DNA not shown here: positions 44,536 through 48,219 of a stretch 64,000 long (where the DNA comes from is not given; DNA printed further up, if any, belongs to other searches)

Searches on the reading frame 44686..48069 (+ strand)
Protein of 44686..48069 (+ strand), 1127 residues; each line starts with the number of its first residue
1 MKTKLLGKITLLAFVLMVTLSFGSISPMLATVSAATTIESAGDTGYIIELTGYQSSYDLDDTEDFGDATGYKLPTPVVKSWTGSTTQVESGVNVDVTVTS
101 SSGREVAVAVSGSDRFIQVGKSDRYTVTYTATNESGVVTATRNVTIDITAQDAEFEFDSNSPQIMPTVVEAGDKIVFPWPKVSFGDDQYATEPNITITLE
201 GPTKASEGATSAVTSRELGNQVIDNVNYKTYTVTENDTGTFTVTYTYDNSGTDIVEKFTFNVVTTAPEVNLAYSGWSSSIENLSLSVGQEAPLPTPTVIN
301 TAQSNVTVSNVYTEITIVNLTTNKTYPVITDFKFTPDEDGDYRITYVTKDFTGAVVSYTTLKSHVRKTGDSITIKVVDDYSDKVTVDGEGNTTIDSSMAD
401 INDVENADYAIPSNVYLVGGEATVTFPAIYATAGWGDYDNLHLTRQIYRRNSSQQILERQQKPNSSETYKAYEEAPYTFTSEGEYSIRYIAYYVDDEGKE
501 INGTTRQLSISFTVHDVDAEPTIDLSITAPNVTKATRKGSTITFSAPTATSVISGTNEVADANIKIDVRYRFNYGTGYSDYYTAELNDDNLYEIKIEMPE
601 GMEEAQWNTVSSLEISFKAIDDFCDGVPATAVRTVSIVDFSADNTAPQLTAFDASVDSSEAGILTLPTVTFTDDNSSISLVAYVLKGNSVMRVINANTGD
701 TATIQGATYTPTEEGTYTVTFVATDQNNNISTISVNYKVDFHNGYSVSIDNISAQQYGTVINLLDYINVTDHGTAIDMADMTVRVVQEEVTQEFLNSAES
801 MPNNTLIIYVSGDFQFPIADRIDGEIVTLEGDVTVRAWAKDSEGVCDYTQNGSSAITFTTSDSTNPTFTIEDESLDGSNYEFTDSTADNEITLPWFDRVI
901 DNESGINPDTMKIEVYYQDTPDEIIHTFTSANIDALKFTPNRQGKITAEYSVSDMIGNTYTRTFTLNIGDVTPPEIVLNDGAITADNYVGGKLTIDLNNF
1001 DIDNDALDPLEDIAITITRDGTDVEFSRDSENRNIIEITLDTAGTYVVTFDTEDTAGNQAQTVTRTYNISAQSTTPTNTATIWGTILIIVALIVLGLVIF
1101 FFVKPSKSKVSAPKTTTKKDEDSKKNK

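Call 12: search_protein_families(library=pfam, proteins=[window:44686-48069:+], max_evalue=0.01)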
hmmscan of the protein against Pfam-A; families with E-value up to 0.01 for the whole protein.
window:44686-48069:+ (1127 aa): 2 families
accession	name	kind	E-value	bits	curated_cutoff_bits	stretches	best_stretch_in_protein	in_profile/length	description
PF13754.12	Big_3_4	-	0.001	19.4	27.3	1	1020-1068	10-58/106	Domain of unknown function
PF18981.6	InlK_D3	-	0.0026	18.3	25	1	1010-1064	23-70/75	Internalin K domain (D3/D4)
